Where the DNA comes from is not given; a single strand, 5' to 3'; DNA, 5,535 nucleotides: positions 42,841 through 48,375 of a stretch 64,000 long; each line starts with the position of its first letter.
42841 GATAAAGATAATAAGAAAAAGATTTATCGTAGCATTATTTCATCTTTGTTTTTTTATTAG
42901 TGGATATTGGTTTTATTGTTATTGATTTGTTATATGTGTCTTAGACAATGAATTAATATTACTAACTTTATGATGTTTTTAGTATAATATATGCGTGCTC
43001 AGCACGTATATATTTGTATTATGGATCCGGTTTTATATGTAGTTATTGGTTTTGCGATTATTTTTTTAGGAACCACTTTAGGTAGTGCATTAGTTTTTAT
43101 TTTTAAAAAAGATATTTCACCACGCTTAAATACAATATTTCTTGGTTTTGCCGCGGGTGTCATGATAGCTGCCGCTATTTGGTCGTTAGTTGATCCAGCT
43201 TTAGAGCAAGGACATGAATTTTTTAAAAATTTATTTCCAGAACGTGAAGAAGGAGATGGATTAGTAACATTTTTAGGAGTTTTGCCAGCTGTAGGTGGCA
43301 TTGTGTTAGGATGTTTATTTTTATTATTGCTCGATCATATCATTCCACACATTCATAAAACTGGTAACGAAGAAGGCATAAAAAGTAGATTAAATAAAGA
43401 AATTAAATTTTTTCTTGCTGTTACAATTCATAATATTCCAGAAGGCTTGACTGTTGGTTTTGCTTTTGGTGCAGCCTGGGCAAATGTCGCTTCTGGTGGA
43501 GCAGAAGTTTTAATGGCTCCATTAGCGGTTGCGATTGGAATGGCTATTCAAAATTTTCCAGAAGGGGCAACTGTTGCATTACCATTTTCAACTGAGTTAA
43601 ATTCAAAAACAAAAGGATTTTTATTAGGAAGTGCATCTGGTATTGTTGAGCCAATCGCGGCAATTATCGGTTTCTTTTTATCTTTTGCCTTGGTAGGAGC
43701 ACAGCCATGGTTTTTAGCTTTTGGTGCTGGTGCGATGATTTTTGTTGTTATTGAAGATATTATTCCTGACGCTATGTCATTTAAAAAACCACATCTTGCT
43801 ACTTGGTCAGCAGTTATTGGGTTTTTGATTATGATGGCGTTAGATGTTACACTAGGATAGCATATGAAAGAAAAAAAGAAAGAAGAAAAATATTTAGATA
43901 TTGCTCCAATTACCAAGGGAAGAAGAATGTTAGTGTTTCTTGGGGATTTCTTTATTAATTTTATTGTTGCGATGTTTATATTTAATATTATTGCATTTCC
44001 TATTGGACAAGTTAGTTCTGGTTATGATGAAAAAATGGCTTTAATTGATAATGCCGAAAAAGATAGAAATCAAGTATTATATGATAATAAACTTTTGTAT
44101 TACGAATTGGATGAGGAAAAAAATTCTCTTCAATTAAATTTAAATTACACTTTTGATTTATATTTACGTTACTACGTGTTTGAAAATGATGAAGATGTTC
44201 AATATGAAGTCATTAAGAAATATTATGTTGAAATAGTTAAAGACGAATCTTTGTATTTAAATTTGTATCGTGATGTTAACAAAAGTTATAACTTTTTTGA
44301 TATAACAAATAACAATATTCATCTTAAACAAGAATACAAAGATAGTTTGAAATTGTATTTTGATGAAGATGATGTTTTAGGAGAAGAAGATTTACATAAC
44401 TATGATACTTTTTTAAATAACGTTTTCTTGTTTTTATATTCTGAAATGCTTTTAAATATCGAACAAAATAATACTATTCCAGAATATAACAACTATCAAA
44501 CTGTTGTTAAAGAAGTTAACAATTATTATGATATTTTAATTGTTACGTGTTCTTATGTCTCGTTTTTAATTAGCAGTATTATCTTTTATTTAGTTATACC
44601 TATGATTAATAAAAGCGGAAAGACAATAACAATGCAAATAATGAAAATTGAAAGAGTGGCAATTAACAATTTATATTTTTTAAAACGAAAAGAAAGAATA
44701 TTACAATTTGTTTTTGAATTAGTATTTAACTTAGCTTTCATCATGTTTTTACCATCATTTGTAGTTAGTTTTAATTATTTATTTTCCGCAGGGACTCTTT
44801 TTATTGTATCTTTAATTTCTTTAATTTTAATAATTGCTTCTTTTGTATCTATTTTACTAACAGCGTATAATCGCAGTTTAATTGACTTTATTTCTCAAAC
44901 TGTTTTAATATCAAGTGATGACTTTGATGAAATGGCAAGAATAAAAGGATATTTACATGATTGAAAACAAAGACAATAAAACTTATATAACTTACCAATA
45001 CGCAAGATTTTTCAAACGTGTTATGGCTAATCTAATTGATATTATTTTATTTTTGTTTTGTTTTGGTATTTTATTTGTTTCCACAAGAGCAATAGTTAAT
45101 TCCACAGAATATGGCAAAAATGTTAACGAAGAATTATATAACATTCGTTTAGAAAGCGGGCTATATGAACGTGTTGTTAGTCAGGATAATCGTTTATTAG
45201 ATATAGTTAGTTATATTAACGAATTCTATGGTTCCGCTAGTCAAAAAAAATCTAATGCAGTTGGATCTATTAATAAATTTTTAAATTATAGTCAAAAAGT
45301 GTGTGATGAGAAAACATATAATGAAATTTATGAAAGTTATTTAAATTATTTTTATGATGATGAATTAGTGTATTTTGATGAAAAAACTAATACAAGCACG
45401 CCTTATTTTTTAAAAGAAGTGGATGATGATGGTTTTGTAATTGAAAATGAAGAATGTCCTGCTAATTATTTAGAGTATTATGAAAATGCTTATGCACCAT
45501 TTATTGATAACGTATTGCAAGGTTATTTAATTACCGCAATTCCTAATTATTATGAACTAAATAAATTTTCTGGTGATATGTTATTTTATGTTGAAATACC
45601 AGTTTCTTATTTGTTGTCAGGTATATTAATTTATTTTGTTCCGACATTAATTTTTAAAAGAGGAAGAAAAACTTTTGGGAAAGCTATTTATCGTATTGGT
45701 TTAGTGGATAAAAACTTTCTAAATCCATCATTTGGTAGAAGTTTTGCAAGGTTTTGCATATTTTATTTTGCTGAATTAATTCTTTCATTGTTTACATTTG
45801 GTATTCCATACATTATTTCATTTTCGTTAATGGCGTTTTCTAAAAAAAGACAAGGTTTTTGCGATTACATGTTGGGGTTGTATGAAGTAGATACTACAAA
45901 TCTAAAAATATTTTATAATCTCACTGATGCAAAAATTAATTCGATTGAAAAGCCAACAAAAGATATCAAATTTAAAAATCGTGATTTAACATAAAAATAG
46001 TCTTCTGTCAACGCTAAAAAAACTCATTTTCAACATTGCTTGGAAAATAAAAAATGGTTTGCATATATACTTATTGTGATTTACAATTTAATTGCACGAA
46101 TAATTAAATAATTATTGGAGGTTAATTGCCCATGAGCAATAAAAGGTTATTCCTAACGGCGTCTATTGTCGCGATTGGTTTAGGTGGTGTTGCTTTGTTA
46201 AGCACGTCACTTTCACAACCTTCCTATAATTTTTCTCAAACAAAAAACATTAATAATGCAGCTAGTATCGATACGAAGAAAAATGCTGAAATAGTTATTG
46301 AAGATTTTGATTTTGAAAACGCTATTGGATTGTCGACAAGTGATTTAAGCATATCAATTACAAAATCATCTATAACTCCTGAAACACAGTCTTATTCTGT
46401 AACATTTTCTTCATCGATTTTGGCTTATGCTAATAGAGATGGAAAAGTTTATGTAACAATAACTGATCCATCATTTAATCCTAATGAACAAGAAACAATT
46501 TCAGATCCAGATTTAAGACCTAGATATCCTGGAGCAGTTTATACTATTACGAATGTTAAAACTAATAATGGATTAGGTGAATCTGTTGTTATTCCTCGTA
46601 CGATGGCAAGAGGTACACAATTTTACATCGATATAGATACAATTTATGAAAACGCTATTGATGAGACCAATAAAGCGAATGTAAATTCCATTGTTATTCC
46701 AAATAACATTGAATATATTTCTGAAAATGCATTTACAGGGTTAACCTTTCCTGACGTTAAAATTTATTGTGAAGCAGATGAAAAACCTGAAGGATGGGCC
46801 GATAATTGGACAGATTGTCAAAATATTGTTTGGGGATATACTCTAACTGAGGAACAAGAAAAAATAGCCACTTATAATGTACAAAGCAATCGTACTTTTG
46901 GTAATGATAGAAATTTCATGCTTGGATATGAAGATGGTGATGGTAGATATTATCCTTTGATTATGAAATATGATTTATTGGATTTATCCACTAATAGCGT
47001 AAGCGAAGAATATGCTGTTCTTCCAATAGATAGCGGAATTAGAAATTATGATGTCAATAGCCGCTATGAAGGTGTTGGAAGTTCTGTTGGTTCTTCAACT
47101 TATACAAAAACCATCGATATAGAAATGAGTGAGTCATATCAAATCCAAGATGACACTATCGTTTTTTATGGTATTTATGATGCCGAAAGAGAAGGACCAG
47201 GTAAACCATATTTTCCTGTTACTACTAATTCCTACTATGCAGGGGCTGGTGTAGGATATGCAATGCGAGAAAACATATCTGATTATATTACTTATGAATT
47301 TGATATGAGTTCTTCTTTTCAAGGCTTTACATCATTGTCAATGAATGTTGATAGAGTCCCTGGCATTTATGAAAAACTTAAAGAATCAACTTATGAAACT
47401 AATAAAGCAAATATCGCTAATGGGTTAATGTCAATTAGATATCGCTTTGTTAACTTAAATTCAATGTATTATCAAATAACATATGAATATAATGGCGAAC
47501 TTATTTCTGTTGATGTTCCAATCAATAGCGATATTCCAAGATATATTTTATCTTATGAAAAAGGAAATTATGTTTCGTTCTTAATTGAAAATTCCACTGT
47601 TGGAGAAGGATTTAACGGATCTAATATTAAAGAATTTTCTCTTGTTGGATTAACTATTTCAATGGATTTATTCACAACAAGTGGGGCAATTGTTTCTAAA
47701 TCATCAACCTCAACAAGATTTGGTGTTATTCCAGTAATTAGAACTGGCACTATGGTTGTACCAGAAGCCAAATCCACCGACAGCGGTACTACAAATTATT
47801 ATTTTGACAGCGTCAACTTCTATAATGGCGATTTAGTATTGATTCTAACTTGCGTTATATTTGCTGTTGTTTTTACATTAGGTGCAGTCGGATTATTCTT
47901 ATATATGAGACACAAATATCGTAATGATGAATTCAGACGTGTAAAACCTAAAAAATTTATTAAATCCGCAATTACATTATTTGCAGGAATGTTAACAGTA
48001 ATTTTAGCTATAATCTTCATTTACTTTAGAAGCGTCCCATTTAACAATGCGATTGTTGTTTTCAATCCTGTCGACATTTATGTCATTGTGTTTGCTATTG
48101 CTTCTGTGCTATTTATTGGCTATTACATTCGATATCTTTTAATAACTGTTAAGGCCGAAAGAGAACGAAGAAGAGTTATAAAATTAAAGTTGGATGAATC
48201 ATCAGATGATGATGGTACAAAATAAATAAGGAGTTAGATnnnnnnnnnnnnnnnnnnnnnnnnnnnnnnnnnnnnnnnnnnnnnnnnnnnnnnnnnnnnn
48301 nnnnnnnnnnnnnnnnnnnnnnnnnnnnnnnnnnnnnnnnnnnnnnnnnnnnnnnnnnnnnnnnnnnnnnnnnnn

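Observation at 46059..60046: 14-kb operon joining an SNase lipoprotein, OB-fold surface proteins and an atypical ABC importer: candidate nucleic-acid capture and salvage system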

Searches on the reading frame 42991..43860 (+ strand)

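Call 37: search_protein_families(library=pfam, proteins=[window:42991-43860:+], max_evalue=0.01)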
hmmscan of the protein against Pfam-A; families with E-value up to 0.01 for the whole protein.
window:42991-43860:+ (289 aa): 1 family
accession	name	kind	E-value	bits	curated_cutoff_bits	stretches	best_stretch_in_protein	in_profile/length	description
PF02535.28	Zip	-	2.7e-21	76.6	35.1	2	138-284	179-322/323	ZIP Zinc transporter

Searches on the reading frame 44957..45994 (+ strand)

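Call 37: search_protein_families(library=pfam, proteins=[window:44957-45994:+], max_evalue=0.01)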
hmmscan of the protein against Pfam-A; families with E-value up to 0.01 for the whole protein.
window:44957-45994:+ (345 aa): 1 family
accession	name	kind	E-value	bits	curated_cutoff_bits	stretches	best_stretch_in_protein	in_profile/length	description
PF06271.18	RDD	-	2.3e-14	54.3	24.1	1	203-306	36-136/137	RDD family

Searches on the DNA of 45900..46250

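Call 81: search_rna_families(source=window, start=45900, end=46250, threshold=evalue, max_evalue=1)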
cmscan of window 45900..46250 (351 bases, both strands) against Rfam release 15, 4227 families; matches with E-value up to 1: 0.
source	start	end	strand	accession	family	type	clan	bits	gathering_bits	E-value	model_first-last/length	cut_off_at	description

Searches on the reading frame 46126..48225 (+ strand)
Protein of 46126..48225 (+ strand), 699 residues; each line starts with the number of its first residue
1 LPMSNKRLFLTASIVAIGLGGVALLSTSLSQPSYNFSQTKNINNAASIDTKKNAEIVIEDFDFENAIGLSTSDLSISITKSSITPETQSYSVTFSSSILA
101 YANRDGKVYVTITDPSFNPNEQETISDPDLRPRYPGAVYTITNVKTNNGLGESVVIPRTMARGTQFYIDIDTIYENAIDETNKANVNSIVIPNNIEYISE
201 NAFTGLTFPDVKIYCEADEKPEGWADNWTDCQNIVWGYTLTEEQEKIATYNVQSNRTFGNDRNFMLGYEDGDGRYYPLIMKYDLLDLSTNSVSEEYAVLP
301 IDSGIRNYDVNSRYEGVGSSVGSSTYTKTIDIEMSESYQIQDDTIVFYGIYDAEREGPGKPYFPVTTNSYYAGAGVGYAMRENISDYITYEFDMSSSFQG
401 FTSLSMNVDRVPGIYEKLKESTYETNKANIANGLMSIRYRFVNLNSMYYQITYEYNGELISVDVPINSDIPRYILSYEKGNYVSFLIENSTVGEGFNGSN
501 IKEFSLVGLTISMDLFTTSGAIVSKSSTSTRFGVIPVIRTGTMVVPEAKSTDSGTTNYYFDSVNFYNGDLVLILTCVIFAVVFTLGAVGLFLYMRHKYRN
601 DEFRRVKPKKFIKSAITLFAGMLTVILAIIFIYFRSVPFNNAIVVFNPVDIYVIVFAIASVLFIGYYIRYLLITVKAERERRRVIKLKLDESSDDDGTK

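Call 5: search_protein_families(library=pfam, proteins=[window:46126-48225:+], max_evalue=0.01)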
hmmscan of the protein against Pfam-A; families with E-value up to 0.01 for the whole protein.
window:46126-48225:+ (699 aa): 0 families

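Call 8: search_protein_families(library=ncbifam, proteins=[window:46126-48225:+], max_evalue=0.01)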
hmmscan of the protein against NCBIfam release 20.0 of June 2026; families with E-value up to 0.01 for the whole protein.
window:46126-48225:+ (699 aa): 0 families

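Call 32: search_protein_families(library=pfam, proteins=[window:46126-47900:+], max_evalue=10)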
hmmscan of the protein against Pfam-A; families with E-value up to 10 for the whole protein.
window:46126-47900:+ (591 aa): 1 family
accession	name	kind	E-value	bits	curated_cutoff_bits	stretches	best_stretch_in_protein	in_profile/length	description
PF13306.12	LRR_5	-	0.022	15.1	27.7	1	183-213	11-41/127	BspA type Leucine rich repeat region (6 copies)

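Call 47: find_homologous_proteins(query=window:46132-48225:+)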
Query window:46132-48225:+ (697 aa): 65 proteins with E <= 0.001 among 8000 candidates.
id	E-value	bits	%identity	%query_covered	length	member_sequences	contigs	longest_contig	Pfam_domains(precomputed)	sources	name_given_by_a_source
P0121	0.0e+0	1523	99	100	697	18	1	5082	-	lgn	-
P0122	2.1e-199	682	52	100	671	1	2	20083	-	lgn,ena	-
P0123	1.6e-195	670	50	100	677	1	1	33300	-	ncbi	-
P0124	1.5e-172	594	45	100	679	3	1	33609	-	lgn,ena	-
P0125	1.2e-81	293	32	90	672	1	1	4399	-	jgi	jgi:hypothetical protein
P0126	7.9e-58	215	29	100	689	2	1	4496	-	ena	-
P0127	3.2e-21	94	36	11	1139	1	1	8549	PF13306.13,PF12799.14,PF13855.13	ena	-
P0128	2.1e-20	91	45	8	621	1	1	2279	PF13306.13,PF13855.13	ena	-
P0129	4.1e-20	90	47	8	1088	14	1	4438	PF13306.13,PF12799.14,PF13855.13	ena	-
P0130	3.1e-19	87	44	8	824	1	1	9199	PF13306.13,PF03829.19,PF13855.13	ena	-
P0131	3.2e-19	87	39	9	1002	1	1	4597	PF13306.13,PF13855.13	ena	-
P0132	2.0e-18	84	36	11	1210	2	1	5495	PF13306.13,PF12799.14,PF13855.13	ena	-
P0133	1.8e-16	78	39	11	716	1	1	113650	PF13306.13,PF13855.13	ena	-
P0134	3.7e-14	70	40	8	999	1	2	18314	PF09479.17,PF13306.13,PF18998.7,PF13855.13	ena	-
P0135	1.1e-13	69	36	8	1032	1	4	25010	PF09479.17,PF13306.13,PF18998.7,PF13855.13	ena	-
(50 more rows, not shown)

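Call 49: find_homologous_proteins(query=A4, max_evalue=1e-10)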
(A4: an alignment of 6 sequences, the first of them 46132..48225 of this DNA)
Query A4 (6 sequences) (697 aa, profile of the alignment): 102 proteins with E <= 1e-10 among 8000 candidates.
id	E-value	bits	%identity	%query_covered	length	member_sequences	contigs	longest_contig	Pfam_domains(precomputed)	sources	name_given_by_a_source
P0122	0.0e+0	1085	52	100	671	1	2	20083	-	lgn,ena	-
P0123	0.0e+0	1067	50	100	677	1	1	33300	-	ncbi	-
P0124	0.0e+0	1060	45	100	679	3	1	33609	-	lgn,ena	-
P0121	0.0e+0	1031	99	100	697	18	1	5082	-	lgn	-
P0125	2.1e-263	894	32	90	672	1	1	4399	-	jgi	jgi:hypothetical protein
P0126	2.0e-256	871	29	100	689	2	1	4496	-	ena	-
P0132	1.7e-50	191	36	11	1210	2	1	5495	PF13306.13,PF12799.14,PF13855.13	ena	-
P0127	1.4e-45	174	36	11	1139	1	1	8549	PF13306.13,PF12799.14,PF13855.13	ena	-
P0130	6.5e-38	149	44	8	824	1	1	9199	PF13306.13,PF03829.19,PF13855.13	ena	-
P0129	2.7e-37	147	47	8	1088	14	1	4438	PF13306.13,PF12799.14,PF13855.13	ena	-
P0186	2.6e-36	144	38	8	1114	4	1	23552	PF13306.13,PF13855.13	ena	-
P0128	3.1e-36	144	45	8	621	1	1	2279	PF13306.13,PF13855.13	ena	-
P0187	1.8e-35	141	36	12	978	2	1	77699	PF09479.17,PF13306.13,PF05725.19,PF13855.13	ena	-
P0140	2.3e-34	137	28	15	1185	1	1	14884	PF13306.13,PF18998.7,PF12799.14,PF13855.13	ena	-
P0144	3.5e-31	127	43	8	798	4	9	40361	PF13306.13,PF12799.14,PF13855.13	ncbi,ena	-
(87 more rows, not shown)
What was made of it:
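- On BspA-type leucine-rich repeat (LRR_5) surface proteins: Similarity to LRR_5 proteins covers 6-15% of g1 for nearly all of these hits, at most 24% (calls 47, 49).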

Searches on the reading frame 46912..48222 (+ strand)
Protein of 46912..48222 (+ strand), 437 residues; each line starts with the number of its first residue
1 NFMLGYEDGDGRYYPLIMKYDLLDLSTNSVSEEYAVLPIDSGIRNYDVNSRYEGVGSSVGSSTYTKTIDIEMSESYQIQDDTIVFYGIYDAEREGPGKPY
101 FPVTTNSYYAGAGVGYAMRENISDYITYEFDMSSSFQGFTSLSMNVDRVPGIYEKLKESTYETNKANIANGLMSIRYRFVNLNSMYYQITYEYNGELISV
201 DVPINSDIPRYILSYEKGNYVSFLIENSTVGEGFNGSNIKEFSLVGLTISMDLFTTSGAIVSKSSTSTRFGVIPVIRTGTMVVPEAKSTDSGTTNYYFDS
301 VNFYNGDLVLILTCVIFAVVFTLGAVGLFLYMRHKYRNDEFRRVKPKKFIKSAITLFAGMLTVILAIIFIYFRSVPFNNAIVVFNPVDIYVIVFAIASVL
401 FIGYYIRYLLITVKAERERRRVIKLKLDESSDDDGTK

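Call 68: search_solved_structures(query=A8, max_evalue=1, show_alignments=1)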
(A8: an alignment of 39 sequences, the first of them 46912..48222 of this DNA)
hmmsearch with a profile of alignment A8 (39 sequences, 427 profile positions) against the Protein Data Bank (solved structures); distinct sequences matched with E-value up to 1: 1.
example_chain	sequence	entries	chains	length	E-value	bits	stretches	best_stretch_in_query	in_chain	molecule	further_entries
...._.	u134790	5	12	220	0.00073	21.8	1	295-345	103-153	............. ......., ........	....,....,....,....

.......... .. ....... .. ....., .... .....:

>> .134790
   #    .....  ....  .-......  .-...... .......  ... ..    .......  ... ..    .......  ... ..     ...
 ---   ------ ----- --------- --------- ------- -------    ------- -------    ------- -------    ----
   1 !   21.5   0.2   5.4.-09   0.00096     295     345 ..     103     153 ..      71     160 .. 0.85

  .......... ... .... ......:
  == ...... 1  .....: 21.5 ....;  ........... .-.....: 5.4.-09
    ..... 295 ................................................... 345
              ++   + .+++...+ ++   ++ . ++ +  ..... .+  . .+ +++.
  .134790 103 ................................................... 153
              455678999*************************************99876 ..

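Call 69: search_protein_families(library=pfam, alignment_id=A8, max_evalue=0.01)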
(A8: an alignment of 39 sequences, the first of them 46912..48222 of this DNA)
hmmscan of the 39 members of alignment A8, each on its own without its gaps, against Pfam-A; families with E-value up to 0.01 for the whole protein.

A. member 1, window:46912-48222:+ (437 aa): 0 families

B. families by the number of members that match (of 39 scanned): 6 families
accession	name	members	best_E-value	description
PF04276.17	DUF443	1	0.00061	Protein of unknown function (DUF443)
PF03423.18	CBM_25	1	0.0021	Carbohydrate binding domain (family 25)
PF09991.14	DUF2232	1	0.0033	Predicted membrane protein (DUF2232)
PF07666.16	MpPF26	1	0.0035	M penetrans paralogue family 26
PF10842.14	DUF2642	1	0.007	Protein of unknown function (DUF2642)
PF07857.17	TMEM144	1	0.0094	Transmembrane family, TMEM144 of transporters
